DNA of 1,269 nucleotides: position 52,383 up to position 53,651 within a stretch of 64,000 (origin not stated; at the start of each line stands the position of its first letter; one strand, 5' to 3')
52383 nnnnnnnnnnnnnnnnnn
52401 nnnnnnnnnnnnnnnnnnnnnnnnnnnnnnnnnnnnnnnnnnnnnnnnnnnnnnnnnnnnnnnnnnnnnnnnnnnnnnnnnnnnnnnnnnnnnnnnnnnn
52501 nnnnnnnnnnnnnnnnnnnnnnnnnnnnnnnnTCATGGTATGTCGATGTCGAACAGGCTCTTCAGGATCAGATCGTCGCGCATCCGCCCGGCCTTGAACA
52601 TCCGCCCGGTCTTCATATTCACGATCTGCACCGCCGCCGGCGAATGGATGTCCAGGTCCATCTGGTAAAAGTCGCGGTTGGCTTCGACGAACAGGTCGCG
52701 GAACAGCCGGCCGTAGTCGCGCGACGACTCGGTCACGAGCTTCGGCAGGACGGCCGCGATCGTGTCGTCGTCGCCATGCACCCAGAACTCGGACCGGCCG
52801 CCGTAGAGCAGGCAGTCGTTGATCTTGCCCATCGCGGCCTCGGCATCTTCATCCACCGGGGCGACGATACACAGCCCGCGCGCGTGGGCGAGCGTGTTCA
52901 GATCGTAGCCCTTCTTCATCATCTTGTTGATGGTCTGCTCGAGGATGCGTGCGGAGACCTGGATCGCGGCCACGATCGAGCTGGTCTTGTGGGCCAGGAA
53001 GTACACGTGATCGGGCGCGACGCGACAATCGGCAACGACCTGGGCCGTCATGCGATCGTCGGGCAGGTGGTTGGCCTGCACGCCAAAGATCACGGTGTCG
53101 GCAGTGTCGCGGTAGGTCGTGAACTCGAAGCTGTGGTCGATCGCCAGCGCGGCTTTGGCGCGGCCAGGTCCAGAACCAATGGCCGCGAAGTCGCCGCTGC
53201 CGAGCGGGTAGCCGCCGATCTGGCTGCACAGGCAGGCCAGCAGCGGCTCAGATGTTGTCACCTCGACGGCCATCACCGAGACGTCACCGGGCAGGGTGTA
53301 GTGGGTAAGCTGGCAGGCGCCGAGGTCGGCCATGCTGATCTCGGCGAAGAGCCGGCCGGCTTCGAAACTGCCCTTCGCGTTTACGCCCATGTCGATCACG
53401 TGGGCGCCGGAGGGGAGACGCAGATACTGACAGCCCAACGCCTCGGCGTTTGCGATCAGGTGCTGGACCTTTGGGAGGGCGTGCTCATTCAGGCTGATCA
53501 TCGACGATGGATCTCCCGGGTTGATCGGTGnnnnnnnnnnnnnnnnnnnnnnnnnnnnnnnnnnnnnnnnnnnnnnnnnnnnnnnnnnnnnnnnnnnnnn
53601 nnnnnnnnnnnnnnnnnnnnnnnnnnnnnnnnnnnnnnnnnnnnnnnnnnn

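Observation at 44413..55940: Eleven-gene operon whose enzyme set resembles a catabolic mirror of early riboflavin and pterin chemistry coupled to pentose-type breakdown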

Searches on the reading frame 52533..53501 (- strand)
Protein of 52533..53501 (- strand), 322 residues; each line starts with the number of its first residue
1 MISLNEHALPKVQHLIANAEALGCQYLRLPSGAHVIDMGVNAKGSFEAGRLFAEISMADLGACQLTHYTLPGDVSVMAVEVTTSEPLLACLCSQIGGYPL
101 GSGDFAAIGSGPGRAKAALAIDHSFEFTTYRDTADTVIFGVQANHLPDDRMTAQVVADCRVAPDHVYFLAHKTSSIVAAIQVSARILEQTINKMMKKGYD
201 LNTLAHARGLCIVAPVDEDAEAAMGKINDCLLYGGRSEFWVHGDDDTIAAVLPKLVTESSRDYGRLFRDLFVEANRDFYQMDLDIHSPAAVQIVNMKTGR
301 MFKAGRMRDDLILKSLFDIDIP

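Call 6: search_protein_families(library=pfam, proteins=[window:52533-53501:-], max_evalue=0.01)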
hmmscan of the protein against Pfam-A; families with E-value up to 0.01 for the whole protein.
window:52533-53501:- (322 aa): 1 family
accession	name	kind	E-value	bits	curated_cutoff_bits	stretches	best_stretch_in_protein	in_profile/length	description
PF02289.21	MCH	-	2.3e-98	329.7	25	1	3-315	1-310/311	Cyclohydrolase (MCH)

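Call 7: search_protein_families(library=ncbifam, proteins=[window:52533-53501:-], max_evalue=0.01)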
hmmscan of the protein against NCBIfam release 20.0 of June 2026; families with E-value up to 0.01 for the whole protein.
window:52533-53501:- (322 aa): 1 family
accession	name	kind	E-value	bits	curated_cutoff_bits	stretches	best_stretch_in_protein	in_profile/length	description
TIGR03120.1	one_C_mch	equivalog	5.1e-90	301.8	228.8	1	3-316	1-312/313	methenyltetrahydromethanopterin cyclohydrolase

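Call 11: find_homologous_proteins(query=window:52533-53501:-, max_evalue=1e-10)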
Query window:52533-53501:- (322 aa): 260 proteins with E <= 1e-10 among 2077 candidates; the best 120 are listed.
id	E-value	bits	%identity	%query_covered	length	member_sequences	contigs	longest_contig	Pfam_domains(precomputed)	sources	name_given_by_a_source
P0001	1.8e-201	686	94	100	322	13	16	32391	PF02289.22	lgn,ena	-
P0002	1.7e-180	617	85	99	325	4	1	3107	PF02289.22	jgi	jgi:methenyltetrahydromethanopterin cyclohydrolase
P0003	4.5e-175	599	83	99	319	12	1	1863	PF02289.22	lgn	-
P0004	2.9e-161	554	75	99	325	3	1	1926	PF02289.22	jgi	jgi:methenyltetrahydromethanopterin cyclohydrolase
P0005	2.0e-160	551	75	99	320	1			PF02289.22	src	-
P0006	4.9e-159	547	74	99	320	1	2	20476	PF02289.22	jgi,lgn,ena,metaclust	metaclust:\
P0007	6.4e-158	543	73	99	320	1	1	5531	PF02289.22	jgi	jgi:methenyltetrahydromethanopterin cyclohydrolase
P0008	1.8e-157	542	74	99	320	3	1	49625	PF02289.22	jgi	jgi:methenyltetrahydromethanopterin cyclohydrolase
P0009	3.3e-157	541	73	99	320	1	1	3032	PF02289.22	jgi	jgi:methenyltetrahydromethanopterin cyclohydrolase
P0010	8.4e-157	539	73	99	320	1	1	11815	PF02289.22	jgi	jgi:methenyltetrahydromethanopterin cyclohydrolase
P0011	8.5e-157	539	74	99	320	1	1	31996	PF02289.22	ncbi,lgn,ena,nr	ncbi:MAG TPA: methenyltetrahydromethanopterin cyclohydrolase [Anaerolineales bacterium]|nr:methenylt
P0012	1.0e-156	539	73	99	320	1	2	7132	PF02289.22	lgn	-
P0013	1.2e-156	539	73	99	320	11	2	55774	PF02289.22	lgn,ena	-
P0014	4.3e-156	537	72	99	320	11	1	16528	PF02289.22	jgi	jgi:methenyltetrahydromethanopterin cyclohydrolase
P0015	4.5e-156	537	74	99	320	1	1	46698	PF02289.22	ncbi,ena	-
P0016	1.8e-155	535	74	99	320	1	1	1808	PF02289.22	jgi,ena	-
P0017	1.3e-154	532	73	99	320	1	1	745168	PF02289.22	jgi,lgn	jgi:methenyltetrahydromethanopterin cyclohydrolase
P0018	2.7e-154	531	72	99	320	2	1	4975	PF02289.22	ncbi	-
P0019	7.6e-154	530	72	99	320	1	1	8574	PF02289.22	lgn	-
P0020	1.5e-153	529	71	99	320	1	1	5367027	PF02289.22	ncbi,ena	-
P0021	1.0e-152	526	73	99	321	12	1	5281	PF02289.22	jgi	jgi:methenyltetrahydromethanopterin cyclohydrolase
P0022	1.4e-152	526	73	99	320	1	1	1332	PF02289.22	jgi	jgi:methenyltetrahydromethanopterin cyclohydrolase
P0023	1.8e-152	525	72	99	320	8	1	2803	PF02289.22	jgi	jgi:methenyltetrahydromethanopterin cyclohydrolase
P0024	8.4e-152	523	71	99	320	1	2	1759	PF02289.22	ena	-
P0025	8.9e-152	523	72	99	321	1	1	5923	PF02289.22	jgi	jgi:methenyltetrahydromethanopterin cyclohydrolase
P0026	9.4e-152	523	71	99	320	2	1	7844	PF02289.22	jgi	jgi:methenyltetrahydromethanopterin cyclohydrolase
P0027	8.4e-151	520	72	99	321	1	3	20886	PF02289.22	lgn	-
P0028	8.5e-151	520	71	99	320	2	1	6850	PF02289.22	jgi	jgi:methenyltetrahydromethanopterin cyclohydrolase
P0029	9.1e-151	520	70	99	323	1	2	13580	PF02289.22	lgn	-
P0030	1.7e-150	519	71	99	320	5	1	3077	PF02289.22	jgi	jgi:methenyltetrahydromethanopterin cyclohydrolase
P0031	5.9e-150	517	71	99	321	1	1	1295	PF02289.22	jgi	jgi:methenyltetrahydromethanopterin cyclohydrolase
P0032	7.6e-150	517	70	99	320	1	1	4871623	PF02289.22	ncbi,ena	-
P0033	8.0e-150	516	72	99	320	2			PF02289.22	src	-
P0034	2.1e-149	515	71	99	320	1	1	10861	PF02289.22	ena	-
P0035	6.5e-149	513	70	99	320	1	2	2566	PF02289.22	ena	-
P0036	3.0e-148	511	71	99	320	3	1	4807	PF02289.22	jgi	jgi:methenyltetrahydromethanopterin cyclohydrolase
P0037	3.7e-147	508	72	96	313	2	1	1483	PF02289.22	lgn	-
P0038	3.7e-147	508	68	99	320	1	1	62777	PF02289.22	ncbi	-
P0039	4.3e-147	508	68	99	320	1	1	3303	PF02289.22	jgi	jgi:methenyltetrahydromethanopterin cyclohydrolase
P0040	1.5e-146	506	68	99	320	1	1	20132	PF02289.22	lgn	-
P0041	3.0e-138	478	75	87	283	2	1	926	PF02289.22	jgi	jgi:methenyltetrahydromethanopterin cyclohydrolase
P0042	1.1e-132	460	64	99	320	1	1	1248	PF02289.22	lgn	-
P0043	1.4e-131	457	63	99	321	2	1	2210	PF02289.22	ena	-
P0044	9.7e-131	454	64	98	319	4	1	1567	PF02289.22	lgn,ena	-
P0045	2.4e-129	449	76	82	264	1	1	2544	PF02289.22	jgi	jgi:methenyltetrahydromethanopterin cyclohydrolase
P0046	1.2e-127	444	62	99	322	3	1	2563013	PF02289.22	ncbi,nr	ncbi:methenyltetrahydromethanopterin cyclohydrolase [Clostridia bacterium]|nr:methenyltetrahydrometh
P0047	2.4e-125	436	62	98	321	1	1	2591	PF02289.22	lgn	-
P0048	2.5e-125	436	60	99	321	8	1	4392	PF02289.22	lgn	-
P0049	4.3e-123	429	72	80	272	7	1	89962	PF02289.22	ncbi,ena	-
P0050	2.7e-121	423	60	99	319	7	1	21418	PF02289.22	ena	-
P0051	4.9e-118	412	58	99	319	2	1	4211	PF02289.22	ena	-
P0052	4.0e-117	409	59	99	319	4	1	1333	PF02289.22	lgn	-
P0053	4.0e-114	399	56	99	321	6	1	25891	PF02289.22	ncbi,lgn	-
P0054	9.7e-114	398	58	98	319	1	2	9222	PF02289.22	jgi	jgi:methenyltetrahydromethanopterin cyclohydrolase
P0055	1.2e-113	398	57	99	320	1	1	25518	PF02289.22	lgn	-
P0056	2.1e-113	397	56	99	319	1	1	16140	PF02289.22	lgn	-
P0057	2.2e-113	397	57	99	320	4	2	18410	PF02289.22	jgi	jgi:methenyltetrahydromethanopterin cyclohydrolase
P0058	2.7e-113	397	58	99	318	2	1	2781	PF02289.22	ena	-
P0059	2.9e-113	396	57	99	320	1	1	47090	PF02289.22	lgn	-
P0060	3.3e-112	393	57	98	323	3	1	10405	PF02289.22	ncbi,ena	-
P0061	2.6e-111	390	56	98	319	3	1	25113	PF02289.22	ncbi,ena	-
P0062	4.0e-111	389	56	99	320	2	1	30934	PF02289.22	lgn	-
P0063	8.8e-111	388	74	71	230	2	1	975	PF02289.22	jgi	jgi:methenyltetrahydromethanopterin cyclohydrolase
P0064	3.8e-107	376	54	98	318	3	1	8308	PF02289.22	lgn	-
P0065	5.8e-107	376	54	98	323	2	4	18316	PF02289.22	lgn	-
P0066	4.1e-106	373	55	99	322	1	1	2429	PF02289.22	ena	-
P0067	1.2e-105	371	54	99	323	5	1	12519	PF02289.22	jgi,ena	-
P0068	4.7e-103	363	53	99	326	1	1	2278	PF02289.22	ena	-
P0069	1.9e-102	361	54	98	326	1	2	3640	PF02289.22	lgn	-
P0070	4.7e-102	360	53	99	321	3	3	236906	PF02289.22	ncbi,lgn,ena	ncbi:MAG: methenyltetrahydromethanopterin cyclohydrolase [Clostridia bacterium]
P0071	4.9e-102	360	53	98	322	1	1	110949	PF02289.22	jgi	jgi:methenyltetrahydromethanopterin cyclohydrolase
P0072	9.7e-99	349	50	99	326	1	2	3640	PF02289.22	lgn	-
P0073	3.4e-98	347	74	65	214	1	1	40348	PF02289.22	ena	-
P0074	8.8e-97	342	49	99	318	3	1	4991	PF02289.22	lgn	-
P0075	1.3e-96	342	49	99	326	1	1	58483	PF02289.22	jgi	jgi:methenyltetrahydromethanopterin cyclohydrolase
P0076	2.2e-96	341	53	96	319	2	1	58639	PF02289.22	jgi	jgi:methenyltetrahydromethanopterin cyclohydrolase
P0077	1.3e-95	338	50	99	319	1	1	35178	PF02289.22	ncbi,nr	ncbi:MAG: methenyltetrahydromethanopterin cyclohydrolase [Spirochaetales bacterium]|nr:methenyltetra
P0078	3.5e-95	337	52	98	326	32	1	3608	PF02289.22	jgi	jgi:methenyltetrahydromethanopterin cyclohydrolase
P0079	4.5e-95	337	49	98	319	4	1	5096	PF02289.22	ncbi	-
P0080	1.2e-93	332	48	99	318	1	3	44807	PF02289.22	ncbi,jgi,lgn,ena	-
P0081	4.1e-93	330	50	98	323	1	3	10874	PF02289.22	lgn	-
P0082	4.3e-93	330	48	99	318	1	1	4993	PF02289.22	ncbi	-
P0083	2.6e-91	324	48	98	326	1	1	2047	PF02289.22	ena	-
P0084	4.6e-89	317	45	98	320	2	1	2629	PF02289.22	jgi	jgi:methenyltetrahydromethanopterin cyclohydrolase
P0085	3.3e-88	314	46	98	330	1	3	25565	PF02289.22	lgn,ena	-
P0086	5.7e-86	307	48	94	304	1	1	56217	PF02289.22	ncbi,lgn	-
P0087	2.3e-85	305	52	87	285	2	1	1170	PF02289.22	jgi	jgi:methenyltetrahydromethanopterin cyclohydrolase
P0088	4.4e-85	304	46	98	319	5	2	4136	PF02289.22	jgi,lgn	jgi:methenyltetrahydromethanopterin cyclohydrolase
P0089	1.3e-83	299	59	73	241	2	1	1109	PF02289.22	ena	-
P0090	9.0e-83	296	53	85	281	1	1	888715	PF02289.22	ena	-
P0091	5.9e-82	294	45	98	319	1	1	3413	PF02289.22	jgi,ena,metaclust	metaclust:\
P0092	5.6e-80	287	72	56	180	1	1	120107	PF02289.22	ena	-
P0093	8.1e-76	273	43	98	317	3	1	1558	PF02289.22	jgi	jgi:methenyltetrahydromethanopterin cyclohydrolase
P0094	5.9e-75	271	41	99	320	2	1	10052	PF02289.22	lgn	-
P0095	2.5e-74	269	43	95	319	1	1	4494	PF02289.22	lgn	-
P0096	3.4e-74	268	43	95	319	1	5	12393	PF02289.22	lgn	-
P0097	9.1e-74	267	43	95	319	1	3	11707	PF02289.22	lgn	-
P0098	2.5e-73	265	41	99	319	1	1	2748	PF02289.22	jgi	jgi:methenyltetrahydromethanopterin cyclohydrolase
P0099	1.9e-72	262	39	98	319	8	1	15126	PF02289.22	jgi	-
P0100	2.1e-72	262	38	99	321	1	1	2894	PF02289.22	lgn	-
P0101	2.1e-72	262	42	98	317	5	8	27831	PF02289.22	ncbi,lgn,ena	-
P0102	8.1e-72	260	42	98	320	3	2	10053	PF02289.22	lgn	-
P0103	3.5e-71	258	42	98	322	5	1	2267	PF02289.22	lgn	-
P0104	3.8e-71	258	39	99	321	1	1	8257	PF02289.22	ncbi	-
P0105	5.0e-71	258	41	98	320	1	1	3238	PF02289.22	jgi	-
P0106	9.7e-71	257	39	98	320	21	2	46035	PF02289.22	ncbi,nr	ncbi:MAG: methenyltetrahydromethanopterin cyclohydrolase [Chloroflexi bacterium]|nr:methenyltetrahyd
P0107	9.9e-71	257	41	98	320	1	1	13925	PF02289.22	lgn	-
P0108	1.2e-70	256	40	98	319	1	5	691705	PF02289.22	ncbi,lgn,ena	-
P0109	1.3e-70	256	41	98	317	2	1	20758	PF02289.22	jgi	jgi:methenyltetrahydromethanopterin cyclohydrolase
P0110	1.4e-70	256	39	98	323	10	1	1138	PF02289.22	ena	-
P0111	3.1e-70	255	42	98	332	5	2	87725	PF02289.22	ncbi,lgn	ncbi:MAG: methenyltetrahydromethanopterin cyclohydrolase [Candidatus Flexifilum sp.]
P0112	1.0e-69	253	40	98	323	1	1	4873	PF02289.22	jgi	jgi:methenyltetrahydromethanopterin cyclohydrolase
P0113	3.0e-69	252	39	99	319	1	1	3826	PF02289.22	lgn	-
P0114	3.0e-69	252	42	95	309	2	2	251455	PF02289.22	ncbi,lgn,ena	-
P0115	4.7e-69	251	41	98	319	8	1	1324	PF02289.22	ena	-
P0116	8.3e-69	250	40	95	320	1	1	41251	PF02289.22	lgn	-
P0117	1.3e-68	250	40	98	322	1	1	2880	PF02289.22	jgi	jgi:methenyltetrahydromethanopterin cyclohydrolase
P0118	2.2e-68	249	42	98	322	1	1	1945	PF02289.22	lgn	-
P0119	8.4e-68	247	39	98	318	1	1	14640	PF02289.22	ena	-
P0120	1.4e-67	246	41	98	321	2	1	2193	PF02289.22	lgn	-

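Call 12: find_encoding_contigs(protein=P0020, flank=10000, max_places=2)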
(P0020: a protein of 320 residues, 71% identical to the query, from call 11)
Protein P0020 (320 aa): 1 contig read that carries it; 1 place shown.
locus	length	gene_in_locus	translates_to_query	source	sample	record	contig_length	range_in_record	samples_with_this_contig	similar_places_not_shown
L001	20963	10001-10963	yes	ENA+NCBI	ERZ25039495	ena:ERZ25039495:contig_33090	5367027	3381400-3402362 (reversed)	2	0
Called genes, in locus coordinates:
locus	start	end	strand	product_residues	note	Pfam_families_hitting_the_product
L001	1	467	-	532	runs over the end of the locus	PF00005:ABC_tran, PF13304:AAA_21 (faint), PF00005:ABC_tran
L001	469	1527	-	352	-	PF02653:BPD_transp_2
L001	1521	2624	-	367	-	PF02653:BPD_transp_2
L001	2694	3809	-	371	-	PF02608:Bmp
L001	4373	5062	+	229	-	PF00392:GntR, PF07729:FCD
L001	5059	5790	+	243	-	PF00106:adh_short, PF08659:KR, PF13561:adh_short_C2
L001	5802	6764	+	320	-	PF02289:MCH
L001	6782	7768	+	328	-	PF00676:E1_dh, PF13292:DXP_synthase_N (faint), PF00456:Transketolase_N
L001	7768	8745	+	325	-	PF02779:Transket_pyr, PF02780:Transketolase_C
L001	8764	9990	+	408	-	PF00364:Biotin_lipoyl, PF25997:BSH_YhbJ, PF02817:E3_binding, PF00198:2-oxoacid_dh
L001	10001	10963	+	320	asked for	PF02289:MCH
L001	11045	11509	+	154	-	PF04072:LCM (weak)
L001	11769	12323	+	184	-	PF01381:HTH_3, PF12844:HTH_19 (weak), PF13560:HTH_31, PF07883:Cupin_2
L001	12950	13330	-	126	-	-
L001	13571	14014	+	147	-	PF00583:Acetyltransf_1, PF13673:Acetyltransf_10 (weak), PF13508:Acetyltransf_7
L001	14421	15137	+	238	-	PF00072:Response_reg, PF00486:Trans_reg_C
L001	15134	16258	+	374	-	PF00512:HisKA, PF02518:HATPase_c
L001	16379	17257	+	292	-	PF00561:Abhydrolase_1, PF00975:Thioesterase (weak), PF12146:Hydrolase_4, PF12697:Abhydrolase_6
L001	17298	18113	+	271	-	PF00664:ABC_membrane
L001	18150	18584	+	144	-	PF00005:ABC_tran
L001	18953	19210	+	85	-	-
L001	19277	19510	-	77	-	-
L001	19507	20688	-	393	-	PF11700:ATG22, PF07690:MFS_1 (weak), PF13347:MFS_2 (weak)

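Call 13: find_encoding_contigs(protein=P0046, flank=10000, max_places=2)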
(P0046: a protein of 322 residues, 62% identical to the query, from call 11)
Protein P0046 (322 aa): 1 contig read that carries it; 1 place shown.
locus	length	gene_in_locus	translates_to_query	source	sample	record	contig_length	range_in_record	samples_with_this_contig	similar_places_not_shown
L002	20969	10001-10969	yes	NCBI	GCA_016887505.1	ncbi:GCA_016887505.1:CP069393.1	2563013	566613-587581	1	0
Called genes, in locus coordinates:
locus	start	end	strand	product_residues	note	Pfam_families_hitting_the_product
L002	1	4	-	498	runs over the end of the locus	PF14821:Thr_synth_N, PF00291:PALP, PF24857:THR4_C (faint)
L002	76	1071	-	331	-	PF00356:LacI, PF00532:Peripla_BP_1, PF13407:Peripla_BP_4 (weak), PF13377:Peripla_BP_3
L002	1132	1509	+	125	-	PF02152:FolB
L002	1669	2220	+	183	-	PF03848:TehB, PF13489:Methyltransf_23 (weak), PF05724:TPMT (weak), PF05175:MTS, PF13847:Methyltransf_31, PF08241:Methyltransf_11, PF08242:Methyltransf_12 (weak), PF13649:Methyltransf_25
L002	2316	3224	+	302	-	PF00892:EamA, PF03151:TPT (weak), PF06800:Sugar_transport (weak), PF00892:EamA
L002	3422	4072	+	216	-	PF00392:GntR, PF07729:FCD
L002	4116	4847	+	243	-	PF00106:adh_short, PF08659:KR, PF13561:adh_short_C2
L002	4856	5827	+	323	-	PF02289:MCH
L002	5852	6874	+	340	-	PF00676:E1_dh, PF00456:Transketolase_N (weak)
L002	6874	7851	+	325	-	PF02779:Transket_pyr, PF02780:Transketolase_C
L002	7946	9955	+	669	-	PF00358:PTS_EIIA_1 (faint), PF00364:Biotin_lipoyl, PF01551:Peptidase_M23 (faint), PF25997:BSH_YhbJ, PF00364:Biotin_lipoyl, PF25997:BSH_YhbJ (weak), PF02817:E3_binding, PF00198:2-oxoacid_dh, +8 more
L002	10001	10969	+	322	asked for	PF02289:MCH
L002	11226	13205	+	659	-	PF07694:5TM-5TMR_LYT, PF00989:PAS (faint), PF13426:PAS_9, PF00990:GGDEF, PF01966:HD, PF13487:HD_5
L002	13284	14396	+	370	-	PF08279:HTH_11 (weak), PF12802:MarR_2, PF13412:HTH_24, PF00294:PfkB, PF08543:Phos_pyr_kin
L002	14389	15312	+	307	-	PF04227:Indigoidine_A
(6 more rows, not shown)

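Call 14: find_encoding_contigs(protein=P0077, flank=10000, max_places=2)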
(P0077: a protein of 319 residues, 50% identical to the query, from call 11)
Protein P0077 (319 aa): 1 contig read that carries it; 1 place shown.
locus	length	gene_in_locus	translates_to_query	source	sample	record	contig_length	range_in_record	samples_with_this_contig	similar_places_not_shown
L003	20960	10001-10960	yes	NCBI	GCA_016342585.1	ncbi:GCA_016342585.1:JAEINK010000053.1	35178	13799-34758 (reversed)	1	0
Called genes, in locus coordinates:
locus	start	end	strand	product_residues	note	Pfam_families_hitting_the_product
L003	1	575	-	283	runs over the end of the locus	PF12833:HTH_18, PF00165:HTH_AraC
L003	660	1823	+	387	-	PF01208:URO-D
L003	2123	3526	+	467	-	PF01979:Amidohydro_1, PF07969:Amidohydro_3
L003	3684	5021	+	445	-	PF00890:FAD_binding_2 (weak), PF01262:AlaDh_PNT_C (faint), PF03486:HI0933_like (faint), PF07992:Pyr_redox_2, PF12831:FAD_oxidored, PF13738:Pyr_redox_3, PF00070:Pyr_redox, PF02852:Pyr_redox_dim, +1 more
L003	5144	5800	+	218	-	PF00392:GntR, PF07729:FCD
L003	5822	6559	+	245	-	PF00106:adh_short, PF08659:KR, PF13561:adh_short_C2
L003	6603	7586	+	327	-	PF00676:E1_dh, PF00456:Transketolase_N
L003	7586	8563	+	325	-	PF02779:Transket_pyr, PF02780:Transketolase_C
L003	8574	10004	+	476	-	PF00364:Biotin_lipoyl, PF25997:BSH_YhbJ (faint), PF02817:E3_binding, PF00198:2-oxoacid_dh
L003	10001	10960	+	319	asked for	PF02289:MCH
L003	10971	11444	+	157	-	PF10604:Polyketide_cyc2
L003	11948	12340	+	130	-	-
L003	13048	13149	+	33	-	PF13655:RVT_N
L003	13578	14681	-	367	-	PF01548:DEDD_Tnp_IS110, PF02371:Transposase_20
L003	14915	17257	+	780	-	PF01315:Ald_Xan_dh_C, PF02738:MoCoBD_1, PF20256:MoCoBD_2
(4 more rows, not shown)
